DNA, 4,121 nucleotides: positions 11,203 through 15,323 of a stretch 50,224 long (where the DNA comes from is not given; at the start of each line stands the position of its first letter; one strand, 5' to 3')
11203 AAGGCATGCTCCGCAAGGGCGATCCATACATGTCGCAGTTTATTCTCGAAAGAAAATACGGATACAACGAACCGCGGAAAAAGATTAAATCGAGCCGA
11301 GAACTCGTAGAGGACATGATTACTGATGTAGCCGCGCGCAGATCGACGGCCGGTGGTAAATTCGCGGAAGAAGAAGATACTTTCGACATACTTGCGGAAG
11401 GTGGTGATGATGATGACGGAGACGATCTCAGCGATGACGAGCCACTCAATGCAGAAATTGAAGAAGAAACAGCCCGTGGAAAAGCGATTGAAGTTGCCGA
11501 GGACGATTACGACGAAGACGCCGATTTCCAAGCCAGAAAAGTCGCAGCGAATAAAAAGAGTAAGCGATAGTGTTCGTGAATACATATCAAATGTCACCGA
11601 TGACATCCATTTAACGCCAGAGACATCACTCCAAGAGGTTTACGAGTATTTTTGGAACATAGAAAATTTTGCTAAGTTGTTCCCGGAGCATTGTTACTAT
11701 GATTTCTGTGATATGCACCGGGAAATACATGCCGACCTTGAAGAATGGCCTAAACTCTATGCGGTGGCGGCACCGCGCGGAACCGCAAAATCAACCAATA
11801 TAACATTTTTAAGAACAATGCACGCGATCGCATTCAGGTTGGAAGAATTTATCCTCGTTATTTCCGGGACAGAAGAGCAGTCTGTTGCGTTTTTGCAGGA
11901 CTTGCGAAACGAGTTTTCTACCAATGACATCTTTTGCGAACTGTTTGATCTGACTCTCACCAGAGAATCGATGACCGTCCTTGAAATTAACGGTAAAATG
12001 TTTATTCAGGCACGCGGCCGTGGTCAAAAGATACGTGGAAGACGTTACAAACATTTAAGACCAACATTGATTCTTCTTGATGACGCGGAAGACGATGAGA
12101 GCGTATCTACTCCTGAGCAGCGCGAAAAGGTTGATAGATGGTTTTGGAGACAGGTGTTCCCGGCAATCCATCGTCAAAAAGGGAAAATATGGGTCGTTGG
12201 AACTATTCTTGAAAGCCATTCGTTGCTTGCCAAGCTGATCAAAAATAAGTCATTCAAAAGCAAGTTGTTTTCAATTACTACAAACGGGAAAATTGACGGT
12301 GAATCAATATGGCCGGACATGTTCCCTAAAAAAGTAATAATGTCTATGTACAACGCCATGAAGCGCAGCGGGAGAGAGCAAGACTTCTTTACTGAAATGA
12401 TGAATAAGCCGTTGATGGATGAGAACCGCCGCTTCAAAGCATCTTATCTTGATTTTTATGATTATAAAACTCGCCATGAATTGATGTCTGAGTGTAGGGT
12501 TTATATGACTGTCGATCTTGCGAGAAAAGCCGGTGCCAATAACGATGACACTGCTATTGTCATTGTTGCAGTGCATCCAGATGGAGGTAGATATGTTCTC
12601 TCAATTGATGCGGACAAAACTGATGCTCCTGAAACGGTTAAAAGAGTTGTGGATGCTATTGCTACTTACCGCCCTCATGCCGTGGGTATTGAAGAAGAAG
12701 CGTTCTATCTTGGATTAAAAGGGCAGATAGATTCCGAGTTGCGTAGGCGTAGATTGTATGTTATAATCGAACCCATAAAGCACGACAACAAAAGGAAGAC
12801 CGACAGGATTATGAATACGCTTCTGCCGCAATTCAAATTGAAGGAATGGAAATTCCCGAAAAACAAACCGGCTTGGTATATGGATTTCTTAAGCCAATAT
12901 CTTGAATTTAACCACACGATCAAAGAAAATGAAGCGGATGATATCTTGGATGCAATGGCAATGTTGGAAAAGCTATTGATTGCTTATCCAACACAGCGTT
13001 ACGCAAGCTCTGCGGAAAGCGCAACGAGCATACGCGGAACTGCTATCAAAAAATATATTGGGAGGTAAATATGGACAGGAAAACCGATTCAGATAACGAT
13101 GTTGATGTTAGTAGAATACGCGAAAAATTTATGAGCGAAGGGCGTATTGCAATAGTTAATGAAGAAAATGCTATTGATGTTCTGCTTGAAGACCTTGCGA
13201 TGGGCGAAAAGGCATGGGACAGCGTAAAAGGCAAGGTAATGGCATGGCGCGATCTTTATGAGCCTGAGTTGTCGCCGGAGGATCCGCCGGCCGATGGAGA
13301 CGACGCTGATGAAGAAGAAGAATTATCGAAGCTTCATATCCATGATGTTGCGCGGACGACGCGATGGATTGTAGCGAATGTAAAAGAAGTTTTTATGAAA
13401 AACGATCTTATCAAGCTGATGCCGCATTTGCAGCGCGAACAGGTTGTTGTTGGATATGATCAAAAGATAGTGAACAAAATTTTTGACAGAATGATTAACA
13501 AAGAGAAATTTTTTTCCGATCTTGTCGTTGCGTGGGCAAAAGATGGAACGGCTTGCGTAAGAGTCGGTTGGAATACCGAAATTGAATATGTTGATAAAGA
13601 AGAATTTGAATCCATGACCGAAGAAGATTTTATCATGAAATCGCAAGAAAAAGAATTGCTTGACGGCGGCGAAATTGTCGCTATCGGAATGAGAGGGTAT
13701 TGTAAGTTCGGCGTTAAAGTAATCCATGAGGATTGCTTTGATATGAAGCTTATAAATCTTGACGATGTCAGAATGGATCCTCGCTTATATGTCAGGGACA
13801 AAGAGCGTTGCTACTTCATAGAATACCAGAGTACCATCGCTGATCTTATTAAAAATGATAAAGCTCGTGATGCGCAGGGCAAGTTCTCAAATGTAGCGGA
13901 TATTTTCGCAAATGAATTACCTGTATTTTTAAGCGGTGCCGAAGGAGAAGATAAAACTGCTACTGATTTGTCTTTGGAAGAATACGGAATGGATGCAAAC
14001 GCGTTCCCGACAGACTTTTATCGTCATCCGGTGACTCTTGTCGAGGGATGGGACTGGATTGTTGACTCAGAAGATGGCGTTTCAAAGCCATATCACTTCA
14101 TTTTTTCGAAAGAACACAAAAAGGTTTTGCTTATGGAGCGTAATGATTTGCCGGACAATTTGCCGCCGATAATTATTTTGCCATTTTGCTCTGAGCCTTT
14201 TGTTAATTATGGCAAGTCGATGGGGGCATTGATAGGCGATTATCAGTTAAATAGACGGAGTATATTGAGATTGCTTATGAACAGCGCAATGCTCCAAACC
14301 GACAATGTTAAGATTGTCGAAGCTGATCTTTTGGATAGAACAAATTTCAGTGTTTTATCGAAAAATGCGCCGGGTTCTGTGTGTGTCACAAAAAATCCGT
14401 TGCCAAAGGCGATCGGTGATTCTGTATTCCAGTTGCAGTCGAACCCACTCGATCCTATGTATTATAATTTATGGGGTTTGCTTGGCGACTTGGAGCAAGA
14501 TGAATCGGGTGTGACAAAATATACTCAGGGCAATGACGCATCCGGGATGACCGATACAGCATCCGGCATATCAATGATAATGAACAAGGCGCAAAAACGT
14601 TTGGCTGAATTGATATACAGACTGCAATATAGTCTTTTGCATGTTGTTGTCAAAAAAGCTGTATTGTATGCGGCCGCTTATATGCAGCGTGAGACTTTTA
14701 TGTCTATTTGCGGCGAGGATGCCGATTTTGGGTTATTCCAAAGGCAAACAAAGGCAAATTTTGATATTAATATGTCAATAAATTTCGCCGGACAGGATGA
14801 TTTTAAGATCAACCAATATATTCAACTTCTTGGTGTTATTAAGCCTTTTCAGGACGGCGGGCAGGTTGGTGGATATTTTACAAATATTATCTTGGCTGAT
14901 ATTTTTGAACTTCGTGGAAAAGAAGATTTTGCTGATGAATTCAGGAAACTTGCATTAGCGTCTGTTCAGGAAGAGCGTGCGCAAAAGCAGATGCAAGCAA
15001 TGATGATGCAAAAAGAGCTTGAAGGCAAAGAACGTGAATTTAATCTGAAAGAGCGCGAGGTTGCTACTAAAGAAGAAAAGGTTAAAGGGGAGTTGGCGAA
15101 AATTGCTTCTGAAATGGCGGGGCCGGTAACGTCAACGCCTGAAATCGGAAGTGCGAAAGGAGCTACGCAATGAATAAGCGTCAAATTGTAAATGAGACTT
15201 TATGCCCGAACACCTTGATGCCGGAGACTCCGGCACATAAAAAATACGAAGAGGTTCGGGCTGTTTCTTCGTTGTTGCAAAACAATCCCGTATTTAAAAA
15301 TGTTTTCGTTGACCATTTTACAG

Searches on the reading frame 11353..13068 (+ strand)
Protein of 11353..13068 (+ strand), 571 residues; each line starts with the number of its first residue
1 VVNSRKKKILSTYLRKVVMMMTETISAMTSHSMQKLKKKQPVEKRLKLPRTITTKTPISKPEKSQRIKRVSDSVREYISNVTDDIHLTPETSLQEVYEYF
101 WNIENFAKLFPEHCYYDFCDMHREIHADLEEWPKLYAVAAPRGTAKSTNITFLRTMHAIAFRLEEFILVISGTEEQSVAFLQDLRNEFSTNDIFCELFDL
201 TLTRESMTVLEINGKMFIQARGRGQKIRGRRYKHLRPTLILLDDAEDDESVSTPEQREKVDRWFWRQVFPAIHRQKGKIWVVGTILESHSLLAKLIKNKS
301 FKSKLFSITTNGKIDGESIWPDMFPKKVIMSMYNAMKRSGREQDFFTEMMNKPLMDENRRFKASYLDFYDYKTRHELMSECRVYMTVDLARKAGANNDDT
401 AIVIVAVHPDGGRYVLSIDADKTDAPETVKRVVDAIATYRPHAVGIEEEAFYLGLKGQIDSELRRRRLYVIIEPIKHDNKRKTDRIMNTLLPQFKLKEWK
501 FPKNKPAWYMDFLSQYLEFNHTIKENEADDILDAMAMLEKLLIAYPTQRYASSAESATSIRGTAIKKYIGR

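Call 15: search_protein_families(library=phrogs, proteins=[window:11353-13068:+], max_evalue=0.00001)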
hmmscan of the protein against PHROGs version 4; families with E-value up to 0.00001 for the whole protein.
window:11353-13068:+ (571 aa): 5 families
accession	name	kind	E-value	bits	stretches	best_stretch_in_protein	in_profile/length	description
phrog_38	-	head and packaging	7.4e-76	257.3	1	22-551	205-712/760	terminase large subunit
phrog_5573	-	head and packaging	3e-12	47.5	1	315-540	23-232/250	terminase large subunit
phrog_14112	-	unknown function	5e-11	43.5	1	140-264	109-239/247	-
phrog_979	-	head and packaging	1.8e-06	28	1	377-537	430-594/642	terminase large subunit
phrog_28155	-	head and packaging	4.4e-06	27.7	0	117-273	44-192/260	terminase large subunit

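Call 16: search_dna_similar(query=window:11353-13068:+, collection=phages, mode=protein, max_rows=15)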
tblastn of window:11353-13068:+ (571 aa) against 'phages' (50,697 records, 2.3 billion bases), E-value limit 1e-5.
Records with a match: 750; places in all: 750; records where one place covers at least 80% of the query: 2.
Best place of each record, by identity: <60% 750.
By first word of the organism name: Pseudomonas 186; Vibrio 108; Ralstonia 93; Escherichia 67; Klebsiella 24; Bacteriophage 19; Rhizobium 18; Erwinia 17; Achromobacter 17; Pectobacterium 14; and 47 more.
By host as written in the record: - 120; Pseudomonas aeruginosa 80; Ralstonia solanacearum 65; Escherichia coli 27; Pseudomonas aeruginosa PA14 17; Vibrio breoganii 15; Pseudomonas aeruginosa ATCC 27853 12; Achromobacter xylosoxidans I2BC 12; and 210 more.
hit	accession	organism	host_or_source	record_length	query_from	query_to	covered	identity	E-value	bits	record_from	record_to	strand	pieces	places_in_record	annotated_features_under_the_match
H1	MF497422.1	Vibrio phage vB_VspS_VS-ABTNL-3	Vibrio splendidus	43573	70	542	83%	24.2%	2e-19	99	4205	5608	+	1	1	hypothetical protein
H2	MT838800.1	Bacteriophage sp.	human fecal samples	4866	137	495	63%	31.3%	2e-35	148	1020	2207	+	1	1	record has no annotation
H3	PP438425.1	Microcystis phage Mel-JY34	Microcystis elabens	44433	57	537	84%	22.8%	4e-17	92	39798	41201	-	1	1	terminase large subunit | putative endonuclease I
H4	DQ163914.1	Pseudomonas phage 119X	-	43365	136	545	72%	26.4%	8e-21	103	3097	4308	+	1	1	record has no annotation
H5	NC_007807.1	Pseudomonas phage 119X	Pseudomonas aeruginosa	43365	136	545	72%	26.4%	8e-21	103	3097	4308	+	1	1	119X_gp07: hypothetical protein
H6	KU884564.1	Pseudomonas phage PaMx43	Pseudomonas aeruginosa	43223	136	545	72%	26.4%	9e-21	103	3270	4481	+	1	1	putative large terminase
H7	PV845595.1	Pseudomonas phage Ph_15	Pseudomonas aeruginosa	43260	136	545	72%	26.4%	9e-21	103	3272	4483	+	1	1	putative large terminase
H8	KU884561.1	Pseudomonas phage PaMx33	Pseudomonas aeruginosa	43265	136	545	72%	26.4%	9e-21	103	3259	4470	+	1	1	putative large terminase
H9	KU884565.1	Pseudomonas phage PaMx46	Pseudomonas aeruginosa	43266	136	545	72%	26.4%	9e-21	103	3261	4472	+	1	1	putative large terminase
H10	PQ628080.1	Pseudomonas phage Neko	Pseudomonas aeruginosa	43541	136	545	72%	26.4%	9e-21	103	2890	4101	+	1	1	terminase large subunit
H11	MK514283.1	Pseudomonas phage vB_PaeP_TF17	Psuedomonas aeruginosa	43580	136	545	72%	26.4%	9e-21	103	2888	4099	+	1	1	putative large terminase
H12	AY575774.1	Pseudomonas phage PaP2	-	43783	136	545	72%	26.4%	9e-21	103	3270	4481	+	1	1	orf7: p07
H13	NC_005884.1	Pseudomonas phage PaP2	Pseudomonas aeruginosa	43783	136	545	72%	26.4%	9e-21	103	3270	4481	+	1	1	putative head assembly cofactor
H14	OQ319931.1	Pseudomonas phage 20Aug470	Pseudomonas aeruginosa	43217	136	545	72%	26.4%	9e-21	103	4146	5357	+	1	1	terminase large subunit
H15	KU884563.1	Pseudomonas phage PaMx41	Pseudomonas aeruginosa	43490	136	545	72%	26.4%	1e-20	102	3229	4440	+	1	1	putative large terminase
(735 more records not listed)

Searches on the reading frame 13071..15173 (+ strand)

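Call 15: search_protein_families(library=phrogs, proteins=[window:13071-15173:+], max_evalue=0.00001)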
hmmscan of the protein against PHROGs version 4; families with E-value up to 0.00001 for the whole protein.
window:13071-15173:+ (700 aa): 1 family
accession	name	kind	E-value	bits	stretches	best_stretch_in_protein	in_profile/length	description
phrog_1216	-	head and packaging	4.4e-44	152.1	1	32-677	14-654/714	portal protein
